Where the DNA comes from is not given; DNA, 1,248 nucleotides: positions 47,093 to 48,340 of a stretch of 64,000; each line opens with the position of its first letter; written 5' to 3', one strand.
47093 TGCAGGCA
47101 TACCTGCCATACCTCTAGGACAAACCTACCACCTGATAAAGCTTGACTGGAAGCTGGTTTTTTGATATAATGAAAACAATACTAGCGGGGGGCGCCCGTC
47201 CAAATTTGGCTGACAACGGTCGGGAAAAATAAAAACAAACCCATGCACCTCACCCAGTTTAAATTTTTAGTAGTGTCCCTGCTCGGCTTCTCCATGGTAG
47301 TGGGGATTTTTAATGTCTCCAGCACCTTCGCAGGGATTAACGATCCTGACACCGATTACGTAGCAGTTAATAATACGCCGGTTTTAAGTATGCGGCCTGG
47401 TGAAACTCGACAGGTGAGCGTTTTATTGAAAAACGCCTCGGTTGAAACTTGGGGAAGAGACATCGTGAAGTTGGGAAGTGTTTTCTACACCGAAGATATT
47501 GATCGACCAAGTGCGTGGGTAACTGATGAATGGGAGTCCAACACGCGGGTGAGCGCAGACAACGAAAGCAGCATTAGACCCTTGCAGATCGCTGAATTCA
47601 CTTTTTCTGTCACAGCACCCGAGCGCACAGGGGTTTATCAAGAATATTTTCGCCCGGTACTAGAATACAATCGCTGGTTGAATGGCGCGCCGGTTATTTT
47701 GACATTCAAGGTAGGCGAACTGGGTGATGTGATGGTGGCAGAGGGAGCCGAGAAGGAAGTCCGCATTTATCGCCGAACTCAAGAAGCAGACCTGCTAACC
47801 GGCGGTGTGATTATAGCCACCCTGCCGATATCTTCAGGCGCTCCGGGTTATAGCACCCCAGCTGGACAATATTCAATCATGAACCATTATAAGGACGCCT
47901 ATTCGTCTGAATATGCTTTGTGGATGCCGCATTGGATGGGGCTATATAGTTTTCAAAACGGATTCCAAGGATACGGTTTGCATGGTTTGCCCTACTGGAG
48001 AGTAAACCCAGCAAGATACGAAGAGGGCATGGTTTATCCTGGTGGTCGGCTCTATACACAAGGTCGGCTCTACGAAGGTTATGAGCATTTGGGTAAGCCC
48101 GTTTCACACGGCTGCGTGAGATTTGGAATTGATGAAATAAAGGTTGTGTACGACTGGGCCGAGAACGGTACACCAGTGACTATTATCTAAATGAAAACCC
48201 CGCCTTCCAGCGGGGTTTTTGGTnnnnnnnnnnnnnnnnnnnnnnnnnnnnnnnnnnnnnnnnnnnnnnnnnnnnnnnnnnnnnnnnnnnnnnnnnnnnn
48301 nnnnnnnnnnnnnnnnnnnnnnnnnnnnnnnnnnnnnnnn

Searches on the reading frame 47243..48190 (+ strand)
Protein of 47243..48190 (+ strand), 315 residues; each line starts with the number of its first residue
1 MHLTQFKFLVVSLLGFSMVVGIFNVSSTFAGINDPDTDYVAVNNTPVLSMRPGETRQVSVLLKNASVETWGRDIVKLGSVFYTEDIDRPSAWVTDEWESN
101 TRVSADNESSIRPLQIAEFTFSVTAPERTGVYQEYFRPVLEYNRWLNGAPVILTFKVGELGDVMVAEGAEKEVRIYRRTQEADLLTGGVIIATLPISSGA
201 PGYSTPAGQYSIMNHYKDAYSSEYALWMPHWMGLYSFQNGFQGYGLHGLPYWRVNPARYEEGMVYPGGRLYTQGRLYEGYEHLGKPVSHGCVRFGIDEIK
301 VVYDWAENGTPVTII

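Call 57: search_protein_families(library=pfam, proteins=[window:47243-48190:+], max_evalue=0.01)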
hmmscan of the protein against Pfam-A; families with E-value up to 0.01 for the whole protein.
window:47243-48190:+ (315 aa): 2 families
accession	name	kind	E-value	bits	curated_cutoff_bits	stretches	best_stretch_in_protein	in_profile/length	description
PF03734.19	YkuD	-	4.2e-14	53.8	23.4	1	175-314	6-146/146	L,D-transpeptidase catalytic domain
PF16158.11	N_BRCA1_IG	-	0.0036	18.3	28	0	50-137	8-89/108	Ig-like domain from next to BRCA1 gene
